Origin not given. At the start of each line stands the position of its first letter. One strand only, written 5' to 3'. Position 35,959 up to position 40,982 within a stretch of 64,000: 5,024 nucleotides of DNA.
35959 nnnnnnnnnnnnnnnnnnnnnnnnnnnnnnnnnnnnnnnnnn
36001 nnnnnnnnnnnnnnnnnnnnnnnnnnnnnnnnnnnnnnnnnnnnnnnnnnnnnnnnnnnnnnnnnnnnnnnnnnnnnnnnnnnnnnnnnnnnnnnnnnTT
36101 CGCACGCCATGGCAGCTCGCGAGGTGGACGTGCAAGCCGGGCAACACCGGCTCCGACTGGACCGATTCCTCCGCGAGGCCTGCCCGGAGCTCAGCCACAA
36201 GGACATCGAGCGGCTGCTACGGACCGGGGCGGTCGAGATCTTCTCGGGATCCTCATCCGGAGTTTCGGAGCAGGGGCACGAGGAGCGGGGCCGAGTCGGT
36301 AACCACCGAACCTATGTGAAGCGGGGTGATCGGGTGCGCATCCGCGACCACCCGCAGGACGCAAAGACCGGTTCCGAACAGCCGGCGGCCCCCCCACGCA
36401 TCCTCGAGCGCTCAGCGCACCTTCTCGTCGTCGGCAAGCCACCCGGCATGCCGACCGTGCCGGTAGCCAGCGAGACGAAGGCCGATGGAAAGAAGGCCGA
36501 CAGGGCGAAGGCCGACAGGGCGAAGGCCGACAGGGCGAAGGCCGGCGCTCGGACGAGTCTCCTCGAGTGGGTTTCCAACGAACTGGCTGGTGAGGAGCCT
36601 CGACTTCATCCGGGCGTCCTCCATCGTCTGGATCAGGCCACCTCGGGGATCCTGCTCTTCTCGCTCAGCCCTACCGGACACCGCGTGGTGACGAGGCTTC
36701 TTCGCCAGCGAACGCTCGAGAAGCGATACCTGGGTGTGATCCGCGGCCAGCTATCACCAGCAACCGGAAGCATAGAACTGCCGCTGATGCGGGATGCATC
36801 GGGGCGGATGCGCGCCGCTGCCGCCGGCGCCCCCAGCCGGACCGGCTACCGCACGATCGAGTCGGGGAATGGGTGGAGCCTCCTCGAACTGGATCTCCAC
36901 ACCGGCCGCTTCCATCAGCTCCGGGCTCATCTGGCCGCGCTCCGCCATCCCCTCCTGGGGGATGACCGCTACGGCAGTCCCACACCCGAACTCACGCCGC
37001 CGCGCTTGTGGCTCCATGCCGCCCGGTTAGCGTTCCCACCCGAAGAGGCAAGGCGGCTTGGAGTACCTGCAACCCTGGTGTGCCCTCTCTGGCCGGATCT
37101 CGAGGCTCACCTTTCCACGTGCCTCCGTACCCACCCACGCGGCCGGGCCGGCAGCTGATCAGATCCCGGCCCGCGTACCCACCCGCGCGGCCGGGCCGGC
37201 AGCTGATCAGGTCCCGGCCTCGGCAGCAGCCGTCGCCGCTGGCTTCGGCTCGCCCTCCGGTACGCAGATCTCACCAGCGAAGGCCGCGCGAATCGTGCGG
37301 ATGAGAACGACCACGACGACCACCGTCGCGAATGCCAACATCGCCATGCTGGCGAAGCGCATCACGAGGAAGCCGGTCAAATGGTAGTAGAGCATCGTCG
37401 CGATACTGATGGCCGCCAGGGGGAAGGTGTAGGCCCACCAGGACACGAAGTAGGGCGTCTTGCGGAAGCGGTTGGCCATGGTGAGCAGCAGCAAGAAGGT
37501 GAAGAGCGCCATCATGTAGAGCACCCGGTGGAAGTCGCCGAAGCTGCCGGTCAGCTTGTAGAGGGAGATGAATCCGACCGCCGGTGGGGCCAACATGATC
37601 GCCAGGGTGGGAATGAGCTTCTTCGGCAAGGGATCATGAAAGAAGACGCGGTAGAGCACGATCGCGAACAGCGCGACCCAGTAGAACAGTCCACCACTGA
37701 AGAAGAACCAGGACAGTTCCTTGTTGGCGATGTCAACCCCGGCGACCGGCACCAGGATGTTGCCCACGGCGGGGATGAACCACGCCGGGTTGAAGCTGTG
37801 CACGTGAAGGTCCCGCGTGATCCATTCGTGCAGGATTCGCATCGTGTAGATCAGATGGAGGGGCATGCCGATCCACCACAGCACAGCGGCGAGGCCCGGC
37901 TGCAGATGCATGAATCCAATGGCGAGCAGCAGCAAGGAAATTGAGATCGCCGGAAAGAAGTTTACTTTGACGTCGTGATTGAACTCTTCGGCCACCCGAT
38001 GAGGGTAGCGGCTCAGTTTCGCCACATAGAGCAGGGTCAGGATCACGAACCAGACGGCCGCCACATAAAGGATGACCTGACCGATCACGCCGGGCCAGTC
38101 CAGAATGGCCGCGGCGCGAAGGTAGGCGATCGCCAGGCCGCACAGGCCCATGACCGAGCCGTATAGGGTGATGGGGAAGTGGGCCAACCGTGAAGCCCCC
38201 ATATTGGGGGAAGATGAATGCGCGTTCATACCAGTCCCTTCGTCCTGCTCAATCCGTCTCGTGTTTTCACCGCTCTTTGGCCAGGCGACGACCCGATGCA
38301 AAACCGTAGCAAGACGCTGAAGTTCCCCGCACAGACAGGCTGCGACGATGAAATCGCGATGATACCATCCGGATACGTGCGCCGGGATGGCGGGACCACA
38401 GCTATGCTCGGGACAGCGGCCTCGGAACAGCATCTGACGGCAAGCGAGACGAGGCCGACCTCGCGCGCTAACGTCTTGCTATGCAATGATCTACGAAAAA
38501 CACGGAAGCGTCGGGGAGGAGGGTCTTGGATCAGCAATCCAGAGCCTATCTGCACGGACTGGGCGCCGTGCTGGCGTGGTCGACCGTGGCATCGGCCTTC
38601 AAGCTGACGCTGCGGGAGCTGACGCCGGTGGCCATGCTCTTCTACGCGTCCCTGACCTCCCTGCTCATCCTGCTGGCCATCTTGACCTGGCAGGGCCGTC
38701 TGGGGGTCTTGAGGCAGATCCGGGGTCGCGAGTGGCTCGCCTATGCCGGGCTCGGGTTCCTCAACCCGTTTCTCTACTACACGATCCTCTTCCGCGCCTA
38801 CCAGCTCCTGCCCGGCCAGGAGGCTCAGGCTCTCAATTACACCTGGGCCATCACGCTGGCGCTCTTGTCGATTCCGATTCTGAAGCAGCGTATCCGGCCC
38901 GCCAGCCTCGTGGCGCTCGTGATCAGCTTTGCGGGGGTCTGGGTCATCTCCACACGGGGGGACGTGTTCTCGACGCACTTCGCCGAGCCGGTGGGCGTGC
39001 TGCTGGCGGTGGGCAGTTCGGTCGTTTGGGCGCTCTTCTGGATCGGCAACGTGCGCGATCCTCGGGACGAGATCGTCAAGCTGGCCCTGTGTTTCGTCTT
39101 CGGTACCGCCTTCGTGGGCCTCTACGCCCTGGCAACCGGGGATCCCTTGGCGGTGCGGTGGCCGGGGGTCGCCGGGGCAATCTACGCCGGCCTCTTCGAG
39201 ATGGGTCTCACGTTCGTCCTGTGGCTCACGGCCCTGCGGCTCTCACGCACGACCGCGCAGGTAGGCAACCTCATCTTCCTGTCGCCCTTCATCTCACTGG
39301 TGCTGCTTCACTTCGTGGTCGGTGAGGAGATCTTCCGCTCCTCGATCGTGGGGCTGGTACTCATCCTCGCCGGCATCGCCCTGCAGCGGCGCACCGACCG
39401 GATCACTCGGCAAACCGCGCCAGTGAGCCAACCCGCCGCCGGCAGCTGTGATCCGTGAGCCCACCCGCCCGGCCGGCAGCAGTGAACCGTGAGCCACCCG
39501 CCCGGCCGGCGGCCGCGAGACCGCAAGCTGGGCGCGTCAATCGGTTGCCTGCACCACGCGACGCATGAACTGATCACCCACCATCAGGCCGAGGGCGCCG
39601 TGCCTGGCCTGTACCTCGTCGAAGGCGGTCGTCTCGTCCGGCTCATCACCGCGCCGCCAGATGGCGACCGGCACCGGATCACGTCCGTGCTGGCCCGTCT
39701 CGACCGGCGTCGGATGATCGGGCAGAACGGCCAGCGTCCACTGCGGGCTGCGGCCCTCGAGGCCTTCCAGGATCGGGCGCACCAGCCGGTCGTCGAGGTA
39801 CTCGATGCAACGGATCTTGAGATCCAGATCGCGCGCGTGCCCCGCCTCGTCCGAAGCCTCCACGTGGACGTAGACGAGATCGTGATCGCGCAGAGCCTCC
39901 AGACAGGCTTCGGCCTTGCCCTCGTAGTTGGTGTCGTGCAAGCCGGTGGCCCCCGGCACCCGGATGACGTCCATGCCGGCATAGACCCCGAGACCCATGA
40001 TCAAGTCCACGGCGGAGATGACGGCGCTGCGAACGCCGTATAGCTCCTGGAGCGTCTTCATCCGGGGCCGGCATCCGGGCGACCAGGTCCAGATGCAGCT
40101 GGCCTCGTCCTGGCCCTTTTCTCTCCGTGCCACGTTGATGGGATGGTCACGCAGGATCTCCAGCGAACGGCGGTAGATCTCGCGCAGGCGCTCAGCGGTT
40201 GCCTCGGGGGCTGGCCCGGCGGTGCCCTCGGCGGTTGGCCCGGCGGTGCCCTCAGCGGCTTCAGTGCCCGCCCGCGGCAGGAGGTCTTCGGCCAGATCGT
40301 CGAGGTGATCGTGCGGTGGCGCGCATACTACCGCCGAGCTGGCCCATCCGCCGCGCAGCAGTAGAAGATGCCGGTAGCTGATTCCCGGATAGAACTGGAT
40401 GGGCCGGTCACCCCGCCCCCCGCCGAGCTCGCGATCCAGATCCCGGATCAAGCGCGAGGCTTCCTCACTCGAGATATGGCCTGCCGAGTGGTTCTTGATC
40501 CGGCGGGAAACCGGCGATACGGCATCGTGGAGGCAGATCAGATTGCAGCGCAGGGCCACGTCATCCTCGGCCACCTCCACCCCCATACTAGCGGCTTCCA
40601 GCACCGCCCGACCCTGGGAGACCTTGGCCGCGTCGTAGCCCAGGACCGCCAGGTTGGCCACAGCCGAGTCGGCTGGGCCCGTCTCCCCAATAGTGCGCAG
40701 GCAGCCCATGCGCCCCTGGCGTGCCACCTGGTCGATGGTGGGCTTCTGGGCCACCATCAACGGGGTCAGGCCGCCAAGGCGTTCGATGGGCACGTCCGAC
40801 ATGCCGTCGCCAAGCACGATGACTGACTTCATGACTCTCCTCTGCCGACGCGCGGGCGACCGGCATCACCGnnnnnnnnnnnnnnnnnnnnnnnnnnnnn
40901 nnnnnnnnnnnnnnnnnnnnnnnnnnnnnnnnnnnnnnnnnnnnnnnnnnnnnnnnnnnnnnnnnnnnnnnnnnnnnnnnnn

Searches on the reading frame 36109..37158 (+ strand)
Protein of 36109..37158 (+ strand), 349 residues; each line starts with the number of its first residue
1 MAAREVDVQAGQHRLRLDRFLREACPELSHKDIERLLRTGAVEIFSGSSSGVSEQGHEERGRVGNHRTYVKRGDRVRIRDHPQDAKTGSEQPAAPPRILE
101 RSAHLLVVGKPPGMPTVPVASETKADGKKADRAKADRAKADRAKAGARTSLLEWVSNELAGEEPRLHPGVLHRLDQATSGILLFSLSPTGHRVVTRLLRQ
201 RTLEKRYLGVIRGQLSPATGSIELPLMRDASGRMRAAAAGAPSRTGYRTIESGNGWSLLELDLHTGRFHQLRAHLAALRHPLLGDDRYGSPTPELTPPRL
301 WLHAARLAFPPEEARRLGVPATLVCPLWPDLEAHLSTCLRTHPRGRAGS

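Call 34: search_protein_families(library=pfam, proteins=[window:36109-37158:+], max_evalue=0.001)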
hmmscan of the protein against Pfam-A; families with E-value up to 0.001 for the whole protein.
window:36109-37158:+ (349 aa): 1 family
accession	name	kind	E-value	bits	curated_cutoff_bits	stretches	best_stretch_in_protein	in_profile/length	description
PF00849.27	PseudoU_synth_2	-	2.3e-24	86.8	26.8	1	104-277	1-152/152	RNA pseudouridylate synthase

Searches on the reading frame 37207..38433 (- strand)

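Call 34: search_protein_families(library=pfam, proteins=[window:37207-38433:-], max_evalue=0.001)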
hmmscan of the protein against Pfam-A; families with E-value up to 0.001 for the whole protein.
window:37207-38433:- (408 aa): 1 family
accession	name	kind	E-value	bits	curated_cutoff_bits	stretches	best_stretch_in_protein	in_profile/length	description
PF03595.22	SLAC1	-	6.9e-55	186.9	27.9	1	85-381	1-331/331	Voltage-dependent anion channel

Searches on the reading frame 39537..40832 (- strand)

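Call 40: search_protein_families(library=pfam, proteins=[window:39537-40832:-], max_evalue=0.00001)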
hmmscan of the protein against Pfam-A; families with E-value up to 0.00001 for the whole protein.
window:39537-40832:- (431 aa): 2 families
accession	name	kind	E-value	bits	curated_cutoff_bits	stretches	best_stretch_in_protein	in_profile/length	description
PF10143.14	PhosphMutase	-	1.5e-46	158.8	21.5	1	37-233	1-170/170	2,3-bisphosphoglycerate-independent phosphoglycerate mutase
PF01676.23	Metalloenzyme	-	7.8e-35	121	24.3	1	1-403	1-228/252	Metalloenzyme superfamily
